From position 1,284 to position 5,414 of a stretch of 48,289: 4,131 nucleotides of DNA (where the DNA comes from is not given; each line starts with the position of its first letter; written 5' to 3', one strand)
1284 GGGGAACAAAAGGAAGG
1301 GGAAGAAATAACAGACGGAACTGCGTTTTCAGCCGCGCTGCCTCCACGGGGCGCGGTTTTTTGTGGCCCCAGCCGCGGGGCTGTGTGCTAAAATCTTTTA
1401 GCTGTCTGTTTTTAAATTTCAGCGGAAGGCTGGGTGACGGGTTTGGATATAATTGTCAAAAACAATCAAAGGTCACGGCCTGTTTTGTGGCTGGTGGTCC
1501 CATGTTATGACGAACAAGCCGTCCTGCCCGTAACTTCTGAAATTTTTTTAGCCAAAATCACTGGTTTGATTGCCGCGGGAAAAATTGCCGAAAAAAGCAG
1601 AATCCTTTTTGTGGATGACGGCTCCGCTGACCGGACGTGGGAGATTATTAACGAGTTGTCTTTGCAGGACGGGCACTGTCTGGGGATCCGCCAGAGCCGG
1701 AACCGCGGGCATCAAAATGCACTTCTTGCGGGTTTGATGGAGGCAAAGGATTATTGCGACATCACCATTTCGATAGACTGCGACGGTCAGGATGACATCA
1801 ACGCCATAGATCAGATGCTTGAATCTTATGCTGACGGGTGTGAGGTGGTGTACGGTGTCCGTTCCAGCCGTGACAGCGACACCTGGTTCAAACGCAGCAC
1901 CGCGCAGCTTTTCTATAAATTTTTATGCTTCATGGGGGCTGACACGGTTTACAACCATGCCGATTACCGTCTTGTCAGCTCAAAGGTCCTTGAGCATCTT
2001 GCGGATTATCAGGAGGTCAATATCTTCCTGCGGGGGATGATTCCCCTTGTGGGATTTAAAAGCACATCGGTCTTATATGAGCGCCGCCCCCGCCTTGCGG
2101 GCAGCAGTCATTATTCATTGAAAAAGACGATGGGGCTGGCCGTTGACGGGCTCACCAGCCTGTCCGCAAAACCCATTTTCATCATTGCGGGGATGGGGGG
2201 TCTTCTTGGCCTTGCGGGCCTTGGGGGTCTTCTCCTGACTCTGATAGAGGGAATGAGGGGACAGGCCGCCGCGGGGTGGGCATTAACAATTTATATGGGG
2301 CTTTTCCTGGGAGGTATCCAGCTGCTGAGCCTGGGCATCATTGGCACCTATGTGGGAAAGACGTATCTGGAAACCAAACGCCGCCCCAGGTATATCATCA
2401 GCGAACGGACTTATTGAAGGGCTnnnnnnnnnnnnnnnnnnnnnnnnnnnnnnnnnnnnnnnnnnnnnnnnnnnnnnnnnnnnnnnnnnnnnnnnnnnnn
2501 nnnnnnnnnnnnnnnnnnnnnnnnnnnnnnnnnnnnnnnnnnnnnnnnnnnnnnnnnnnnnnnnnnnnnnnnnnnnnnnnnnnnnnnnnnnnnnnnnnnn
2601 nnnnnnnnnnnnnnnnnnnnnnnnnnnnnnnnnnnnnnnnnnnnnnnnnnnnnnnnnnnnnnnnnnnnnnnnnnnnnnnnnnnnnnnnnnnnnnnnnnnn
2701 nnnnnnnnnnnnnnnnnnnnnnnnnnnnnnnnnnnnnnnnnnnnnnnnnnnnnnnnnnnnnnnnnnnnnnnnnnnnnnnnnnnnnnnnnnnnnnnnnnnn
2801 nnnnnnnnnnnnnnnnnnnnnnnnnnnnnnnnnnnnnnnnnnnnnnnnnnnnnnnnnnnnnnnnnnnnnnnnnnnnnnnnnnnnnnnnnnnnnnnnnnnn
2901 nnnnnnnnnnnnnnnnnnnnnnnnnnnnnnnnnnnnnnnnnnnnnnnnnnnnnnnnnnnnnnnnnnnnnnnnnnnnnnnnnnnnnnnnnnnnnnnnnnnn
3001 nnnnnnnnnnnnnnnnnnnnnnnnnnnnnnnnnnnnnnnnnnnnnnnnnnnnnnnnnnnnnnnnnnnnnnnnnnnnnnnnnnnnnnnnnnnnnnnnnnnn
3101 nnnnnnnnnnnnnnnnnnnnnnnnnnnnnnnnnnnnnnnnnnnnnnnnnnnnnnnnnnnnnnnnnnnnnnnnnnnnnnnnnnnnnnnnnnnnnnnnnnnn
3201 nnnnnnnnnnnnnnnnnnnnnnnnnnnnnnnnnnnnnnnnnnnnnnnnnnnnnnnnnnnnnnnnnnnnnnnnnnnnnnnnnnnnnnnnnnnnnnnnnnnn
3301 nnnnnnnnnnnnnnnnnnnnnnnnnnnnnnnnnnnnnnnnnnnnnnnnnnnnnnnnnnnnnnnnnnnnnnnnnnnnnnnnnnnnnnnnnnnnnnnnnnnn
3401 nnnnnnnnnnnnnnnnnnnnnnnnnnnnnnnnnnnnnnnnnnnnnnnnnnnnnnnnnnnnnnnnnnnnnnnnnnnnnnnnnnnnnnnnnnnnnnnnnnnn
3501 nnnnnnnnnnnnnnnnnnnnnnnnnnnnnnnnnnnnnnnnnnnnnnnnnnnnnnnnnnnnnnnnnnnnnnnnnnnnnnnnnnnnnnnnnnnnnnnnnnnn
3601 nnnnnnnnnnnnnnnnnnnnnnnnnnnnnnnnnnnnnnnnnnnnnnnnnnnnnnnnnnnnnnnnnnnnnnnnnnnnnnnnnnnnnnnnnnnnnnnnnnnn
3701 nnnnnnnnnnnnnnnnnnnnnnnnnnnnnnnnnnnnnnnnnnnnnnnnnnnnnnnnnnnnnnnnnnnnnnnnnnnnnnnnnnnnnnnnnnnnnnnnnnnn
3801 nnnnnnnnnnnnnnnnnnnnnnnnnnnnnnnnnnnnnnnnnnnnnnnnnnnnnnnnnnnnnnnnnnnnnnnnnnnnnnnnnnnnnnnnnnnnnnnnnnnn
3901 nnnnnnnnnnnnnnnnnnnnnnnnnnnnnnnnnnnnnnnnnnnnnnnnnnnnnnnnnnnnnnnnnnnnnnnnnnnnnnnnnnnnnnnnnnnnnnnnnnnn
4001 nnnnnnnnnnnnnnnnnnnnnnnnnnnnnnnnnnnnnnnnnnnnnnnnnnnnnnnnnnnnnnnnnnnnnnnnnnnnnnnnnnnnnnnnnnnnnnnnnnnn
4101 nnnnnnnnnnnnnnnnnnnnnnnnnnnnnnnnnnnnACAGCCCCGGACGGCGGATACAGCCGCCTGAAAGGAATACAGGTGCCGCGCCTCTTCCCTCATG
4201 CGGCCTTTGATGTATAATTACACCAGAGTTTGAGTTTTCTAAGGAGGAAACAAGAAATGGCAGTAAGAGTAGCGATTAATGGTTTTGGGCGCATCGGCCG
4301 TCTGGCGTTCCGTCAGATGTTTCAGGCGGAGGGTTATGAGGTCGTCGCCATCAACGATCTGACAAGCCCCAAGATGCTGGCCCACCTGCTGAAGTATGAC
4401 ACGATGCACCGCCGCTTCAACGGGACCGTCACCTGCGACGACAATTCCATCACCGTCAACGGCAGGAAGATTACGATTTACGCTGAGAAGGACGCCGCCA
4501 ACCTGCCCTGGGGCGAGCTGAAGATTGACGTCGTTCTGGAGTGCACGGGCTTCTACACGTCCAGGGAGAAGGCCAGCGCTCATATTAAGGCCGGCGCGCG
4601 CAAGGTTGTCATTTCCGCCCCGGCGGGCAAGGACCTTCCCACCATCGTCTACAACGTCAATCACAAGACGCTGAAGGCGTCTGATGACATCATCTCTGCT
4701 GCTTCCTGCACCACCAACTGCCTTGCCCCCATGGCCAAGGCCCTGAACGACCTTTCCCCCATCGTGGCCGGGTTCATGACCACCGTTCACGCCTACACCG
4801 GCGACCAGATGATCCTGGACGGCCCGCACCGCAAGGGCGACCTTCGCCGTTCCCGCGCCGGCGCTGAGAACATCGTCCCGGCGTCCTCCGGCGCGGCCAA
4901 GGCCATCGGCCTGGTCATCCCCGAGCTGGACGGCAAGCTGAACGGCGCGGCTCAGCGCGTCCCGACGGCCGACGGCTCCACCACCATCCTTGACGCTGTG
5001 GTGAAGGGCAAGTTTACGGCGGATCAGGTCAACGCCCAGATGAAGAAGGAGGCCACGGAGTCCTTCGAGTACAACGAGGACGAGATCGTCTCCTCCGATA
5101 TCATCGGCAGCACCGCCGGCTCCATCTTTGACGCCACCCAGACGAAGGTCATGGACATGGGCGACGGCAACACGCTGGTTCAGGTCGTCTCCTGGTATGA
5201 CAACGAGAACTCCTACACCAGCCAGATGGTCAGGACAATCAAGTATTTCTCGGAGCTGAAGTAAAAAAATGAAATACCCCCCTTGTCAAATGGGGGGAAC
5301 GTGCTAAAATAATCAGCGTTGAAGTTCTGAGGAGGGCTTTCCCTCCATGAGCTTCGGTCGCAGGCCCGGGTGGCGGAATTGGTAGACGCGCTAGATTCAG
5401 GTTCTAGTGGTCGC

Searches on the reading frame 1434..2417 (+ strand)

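Call 60: search_protein_families(library=pfam, proteins=[window:1434-2417:+], max_evalue=0.001)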
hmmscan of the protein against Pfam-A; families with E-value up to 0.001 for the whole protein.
window:1434-2417:+ (327 aa): 1 family
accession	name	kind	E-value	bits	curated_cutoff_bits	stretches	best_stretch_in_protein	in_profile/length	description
PF00535.33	Glycos_transf_2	-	1.5e-19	71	23.3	1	20-174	2-152/168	Glycosyl transferase family 2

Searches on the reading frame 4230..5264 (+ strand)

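Call 60: search_protein_families(library=pfam, proteins=[window:4230-5264:+], max_evalue=0.001)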
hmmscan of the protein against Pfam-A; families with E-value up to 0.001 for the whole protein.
window:4230-5264:+ (344 aa): 2 families
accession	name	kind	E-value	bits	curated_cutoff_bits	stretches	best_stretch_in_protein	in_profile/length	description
PF02800.25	Gp_dh_C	-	8.3e-51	172.1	24.4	1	165-323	1-158/158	Glyceraldehyde 3-phosphate dehydrogenase, C-terminal domain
PF00044.30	Gp_dh_N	-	1.8e-39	134.6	31.7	1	12-111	1-100/101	Glyceraldehyde 3-phosphate dehydrogenase, NAD binding domain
